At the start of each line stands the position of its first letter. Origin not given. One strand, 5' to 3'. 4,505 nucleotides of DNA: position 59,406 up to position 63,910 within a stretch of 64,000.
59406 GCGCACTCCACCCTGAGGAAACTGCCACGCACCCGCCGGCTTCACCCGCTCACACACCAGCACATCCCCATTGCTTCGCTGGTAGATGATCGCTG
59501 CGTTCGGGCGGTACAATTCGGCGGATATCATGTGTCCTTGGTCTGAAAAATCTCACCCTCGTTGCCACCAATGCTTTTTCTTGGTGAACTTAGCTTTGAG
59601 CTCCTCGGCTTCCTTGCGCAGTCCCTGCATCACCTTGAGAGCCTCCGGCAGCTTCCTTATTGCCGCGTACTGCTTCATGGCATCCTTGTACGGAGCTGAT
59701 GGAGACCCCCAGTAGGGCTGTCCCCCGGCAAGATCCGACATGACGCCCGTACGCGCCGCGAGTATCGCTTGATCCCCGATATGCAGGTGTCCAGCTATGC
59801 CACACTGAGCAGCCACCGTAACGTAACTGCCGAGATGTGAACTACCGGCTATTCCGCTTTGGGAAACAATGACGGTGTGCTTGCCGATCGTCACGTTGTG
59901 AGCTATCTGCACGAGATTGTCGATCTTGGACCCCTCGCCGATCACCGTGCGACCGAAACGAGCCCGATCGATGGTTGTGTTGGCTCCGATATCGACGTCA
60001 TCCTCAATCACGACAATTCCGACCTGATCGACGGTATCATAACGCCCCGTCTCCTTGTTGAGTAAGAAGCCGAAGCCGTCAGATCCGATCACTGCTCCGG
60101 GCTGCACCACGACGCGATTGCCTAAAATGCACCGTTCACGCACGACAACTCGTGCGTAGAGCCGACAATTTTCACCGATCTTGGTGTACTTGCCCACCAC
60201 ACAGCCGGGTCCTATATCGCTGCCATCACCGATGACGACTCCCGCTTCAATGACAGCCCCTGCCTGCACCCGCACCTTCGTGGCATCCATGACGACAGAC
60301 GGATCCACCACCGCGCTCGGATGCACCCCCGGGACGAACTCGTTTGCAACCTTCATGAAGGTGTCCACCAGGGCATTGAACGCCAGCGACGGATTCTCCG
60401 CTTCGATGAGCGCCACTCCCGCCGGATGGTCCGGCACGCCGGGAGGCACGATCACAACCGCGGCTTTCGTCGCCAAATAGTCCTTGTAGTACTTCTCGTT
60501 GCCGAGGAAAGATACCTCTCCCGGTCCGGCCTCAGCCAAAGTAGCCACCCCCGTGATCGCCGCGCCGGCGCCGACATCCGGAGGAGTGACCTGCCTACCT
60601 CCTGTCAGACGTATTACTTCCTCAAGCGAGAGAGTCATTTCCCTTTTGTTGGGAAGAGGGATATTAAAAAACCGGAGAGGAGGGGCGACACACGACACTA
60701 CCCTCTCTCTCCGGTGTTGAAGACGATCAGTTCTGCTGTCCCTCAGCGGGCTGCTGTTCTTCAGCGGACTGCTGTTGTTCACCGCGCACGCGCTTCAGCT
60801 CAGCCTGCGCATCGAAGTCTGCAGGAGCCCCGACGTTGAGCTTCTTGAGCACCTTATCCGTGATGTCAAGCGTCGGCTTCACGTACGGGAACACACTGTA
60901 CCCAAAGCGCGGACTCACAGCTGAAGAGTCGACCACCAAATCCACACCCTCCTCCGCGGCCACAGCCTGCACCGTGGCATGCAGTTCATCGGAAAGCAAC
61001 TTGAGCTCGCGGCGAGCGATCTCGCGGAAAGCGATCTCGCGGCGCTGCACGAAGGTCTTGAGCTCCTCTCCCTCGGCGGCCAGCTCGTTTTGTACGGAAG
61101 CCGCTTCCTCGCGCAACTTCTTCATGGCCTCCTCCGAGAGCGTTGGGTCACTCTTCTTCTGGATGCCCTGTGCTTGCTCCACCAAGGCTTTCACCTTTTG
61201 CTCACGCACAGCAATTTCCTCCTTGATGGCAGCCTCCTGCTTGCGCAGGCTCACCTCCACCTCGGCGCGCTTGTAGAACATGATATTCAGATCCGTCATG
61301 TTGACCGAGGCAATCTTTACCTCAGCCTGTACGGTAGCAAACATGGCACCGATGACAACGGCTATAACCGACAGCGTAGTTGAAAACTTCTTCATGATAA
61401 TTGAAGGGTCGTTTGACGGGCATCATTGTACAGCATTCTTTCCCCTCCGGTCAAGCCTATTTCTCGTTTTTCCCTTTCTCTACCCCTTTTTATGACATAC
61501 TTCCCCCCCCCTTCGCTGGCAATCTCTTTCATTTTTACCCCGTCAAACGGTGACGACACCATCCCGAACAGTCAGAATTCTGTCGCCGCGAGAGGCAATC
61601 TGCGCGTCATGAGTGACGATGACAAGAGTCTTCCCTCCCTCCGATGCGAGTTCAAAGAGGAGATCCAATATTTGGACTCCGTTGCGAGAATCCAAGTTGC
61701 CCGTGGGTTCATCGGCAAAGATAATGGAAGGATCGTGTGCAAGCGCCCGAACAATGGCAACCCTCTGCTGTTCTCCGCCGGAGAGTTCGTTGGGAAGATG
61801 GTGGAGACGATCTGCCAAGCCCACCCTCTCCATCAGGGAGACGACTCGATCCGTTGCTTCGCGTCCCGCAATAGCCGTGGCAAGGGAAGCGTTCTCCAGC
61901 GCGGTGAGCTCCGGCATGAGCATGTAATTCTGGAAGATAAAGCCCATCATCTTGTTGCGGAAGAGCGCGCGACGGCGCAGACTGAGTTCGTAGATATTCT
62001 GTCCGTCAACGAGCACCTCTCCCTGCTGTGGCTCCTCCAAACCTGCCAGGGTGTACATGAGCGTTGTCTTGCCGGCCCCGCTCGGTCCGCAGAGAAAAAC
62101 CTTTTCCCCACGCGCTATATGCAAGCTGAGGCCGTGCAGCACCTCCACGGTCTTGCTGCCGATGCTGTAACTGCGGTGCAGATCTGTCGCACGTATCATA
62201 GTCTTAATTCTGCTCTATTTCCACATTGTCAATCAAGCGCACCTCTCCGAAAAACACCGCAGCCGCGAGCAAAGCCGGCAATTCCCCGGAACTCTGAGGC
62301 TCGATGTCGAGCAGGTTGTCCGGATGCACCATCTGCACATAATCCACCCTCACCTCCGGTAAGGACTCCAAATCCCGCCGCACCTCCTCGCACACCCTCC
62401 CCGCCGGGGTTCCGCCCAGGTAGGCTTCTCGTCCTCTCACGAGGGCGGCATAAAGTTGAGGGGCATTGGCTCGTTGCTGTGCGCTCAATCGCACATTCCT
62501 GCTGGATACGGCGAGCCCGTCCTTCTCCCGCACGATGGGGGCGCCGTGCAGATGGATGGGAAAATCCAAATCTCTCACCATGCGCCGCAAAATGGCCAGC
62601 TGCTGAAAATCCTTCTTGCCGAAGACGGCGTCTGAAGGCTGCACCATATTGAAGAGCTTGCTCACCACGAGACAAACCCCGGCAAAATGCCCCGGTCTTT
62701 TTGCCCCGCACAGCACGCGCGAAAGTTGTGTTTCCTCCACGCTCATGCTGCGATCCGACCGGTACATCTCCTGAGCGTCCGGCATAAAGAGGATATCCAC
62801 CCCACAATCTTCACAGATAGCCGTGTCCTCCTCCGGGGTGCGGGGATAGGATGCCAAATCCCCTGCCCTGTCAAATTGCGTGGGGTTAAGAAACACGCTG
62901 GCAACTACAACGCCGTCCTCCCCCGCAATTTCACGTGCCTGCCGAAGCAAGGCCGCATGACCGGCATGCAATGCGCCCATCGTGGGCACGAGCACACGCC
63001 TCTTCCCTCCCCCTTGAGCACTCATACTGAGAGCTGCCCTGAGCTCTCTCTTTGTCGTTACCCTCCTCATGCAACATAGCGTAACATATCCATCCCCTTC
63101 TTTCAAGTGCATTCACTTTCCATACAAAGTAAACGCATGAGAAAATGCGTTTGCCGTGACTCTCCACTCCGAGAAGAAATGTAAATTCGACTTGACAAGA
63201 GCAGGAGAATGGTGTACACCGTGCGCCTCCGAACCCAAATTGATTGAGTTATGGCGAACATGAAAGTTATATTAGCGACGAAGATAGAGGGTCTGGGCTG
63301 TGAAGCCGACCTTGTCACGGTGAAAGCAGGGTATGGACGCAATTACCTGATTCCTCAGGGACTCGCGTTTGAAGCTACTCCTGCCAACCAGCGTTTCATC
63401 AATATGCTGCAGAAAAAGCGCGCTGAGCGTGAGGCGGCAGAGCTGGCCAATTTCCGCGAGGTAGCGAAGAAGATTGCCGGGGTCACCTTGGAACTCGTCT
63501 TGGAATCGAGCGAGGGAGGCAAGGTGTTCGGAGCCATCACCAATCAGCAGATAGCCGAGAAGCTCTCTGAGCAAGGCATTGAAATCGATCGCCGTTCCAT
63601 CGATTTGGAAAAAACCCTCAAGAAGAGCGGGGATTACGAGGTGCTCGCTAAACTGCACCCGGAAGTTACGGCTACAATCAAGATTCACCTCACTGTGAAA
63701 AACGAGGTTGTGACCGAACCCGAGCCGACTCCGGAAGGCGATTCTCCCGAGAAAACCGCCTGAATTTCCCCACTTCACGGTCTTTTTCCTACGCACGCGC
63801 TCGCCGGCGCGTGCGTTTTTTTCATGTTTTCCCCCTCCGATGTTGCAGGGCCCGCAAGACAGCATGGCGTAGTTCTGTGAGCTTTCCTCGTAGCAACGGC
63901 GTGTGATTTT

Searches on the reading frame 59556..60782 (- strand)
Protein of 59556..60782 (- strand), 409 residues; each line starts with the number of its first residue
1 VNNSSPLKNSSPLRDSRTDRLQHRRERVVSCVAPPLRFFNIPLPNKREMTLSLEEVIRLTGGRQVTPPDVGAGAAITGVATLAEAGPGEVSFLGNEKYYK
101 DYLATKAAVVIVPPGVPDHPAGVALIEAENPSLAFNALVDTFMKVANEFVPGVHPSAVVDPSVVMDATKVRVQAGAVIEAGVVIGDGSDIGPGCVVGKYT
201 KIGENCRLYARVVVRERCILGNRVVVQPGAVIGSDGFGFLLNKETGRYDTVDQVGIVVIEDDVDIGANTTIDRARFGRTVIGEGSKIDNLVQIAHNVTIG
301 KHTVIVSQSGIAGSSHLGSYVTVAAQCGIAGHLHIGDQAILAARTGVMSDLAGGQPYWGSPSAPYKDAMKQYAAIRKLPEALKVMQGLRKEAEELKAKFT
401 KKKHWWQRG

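Call 23: search_protein_families(library=pfam, proteins=[window:59556-60782:-], max_evalue=0.0001)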
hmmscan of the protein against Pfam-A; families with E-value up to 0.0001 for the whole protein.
window:59556-60782:- (409 aa): 3 families
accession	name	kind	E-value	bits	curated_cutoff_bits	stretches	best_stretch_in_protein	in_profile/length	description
PF00132.30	Hexapep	-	3.9e-29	99.6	27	3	200-233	2-35/36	Bacterial transferase hexapeptide (six repeats)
PF04613.19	LpxD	-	6e-18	64.9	30.8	1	75-139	3-68/70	UDP-3-O-[3-hydroxymyristoyl] glucosamine N-acyltransferase, LpxD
PF25084.1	LbH_EIF2B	-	4.5e-11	43.1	54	2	167-232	7-70/105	EIF2B subunit epsilon LbH domain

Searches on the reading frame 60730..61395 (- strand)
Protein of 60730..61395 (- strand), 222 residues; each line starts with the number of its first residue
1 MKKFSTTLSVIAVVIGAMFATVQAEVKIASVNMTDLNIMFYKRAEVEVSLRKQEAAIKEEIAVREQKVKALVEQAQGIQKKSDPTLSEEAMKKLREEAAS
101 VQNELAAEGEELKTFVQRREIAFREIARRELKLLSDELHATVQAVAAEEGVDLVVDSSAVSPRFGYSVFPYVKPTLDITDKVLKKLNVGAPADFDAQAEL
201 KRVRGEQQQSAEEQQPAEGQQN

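Call 23: search_protein_families(library=pfam, proteins=[window:60730-61395:-], max_evalue=0.0001)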
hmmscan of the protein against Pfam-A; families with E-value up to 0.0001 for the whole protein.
window:60730-61395:- (222 aa): 1 family
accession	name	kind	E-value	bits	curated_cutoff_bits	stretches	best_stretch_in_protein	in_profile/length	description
PF03938.19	OmpH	-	4e-14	53.5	32.4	1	27-186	1-141/141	Outer membrane protein (OmpH-like)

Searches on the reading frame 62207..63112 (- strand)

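Call 23: search_protein_families(library=pfam, proteins=[window:62207-63112:-], max_evalue=0.0001)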
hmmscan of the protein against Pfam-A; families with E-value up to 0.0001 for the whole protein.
window:62207-63112:- (302 aa): 1 family
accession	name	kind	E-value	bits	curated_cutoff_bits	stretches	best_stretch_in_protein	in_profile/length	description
PF02569.21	Pantoate_ligase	-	2.8e-94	315.7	20.7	1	18-297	3-267/268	Pantoate-beta-alanine ligase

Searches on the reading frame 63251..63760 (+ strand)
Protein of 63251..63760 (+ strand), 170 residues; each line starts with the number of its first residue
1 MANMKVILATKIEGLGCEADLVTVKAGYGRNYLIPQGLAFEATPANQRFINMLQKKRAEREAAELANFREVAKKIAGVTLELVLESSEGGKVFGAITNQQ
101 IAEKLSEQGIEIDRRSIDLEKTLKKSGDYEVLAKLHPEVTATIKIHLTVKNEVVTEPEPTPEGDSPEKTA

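Call 23: search_protein_families(library=pfam, proteins=[window:63251-63760:+], max_evalue=0.0001)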
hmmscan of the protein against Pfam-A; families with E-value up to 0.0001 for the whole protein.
window:63251-63760:+ (170 aa): 2 families
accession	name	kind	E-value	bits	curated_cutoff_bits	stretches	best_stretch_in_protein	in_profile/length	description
PF03948.19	Ribosomal_L9_C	-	3.1e-24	85.6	23.2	1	68-146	3-83/86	Ribosomal protein L9, C-terminal domain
PF01281.25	Ribosomal_L9_N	-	6.2e-19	67.7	20.7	1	4-47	1-44/47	Ribosomal protein L9, N-terminal domain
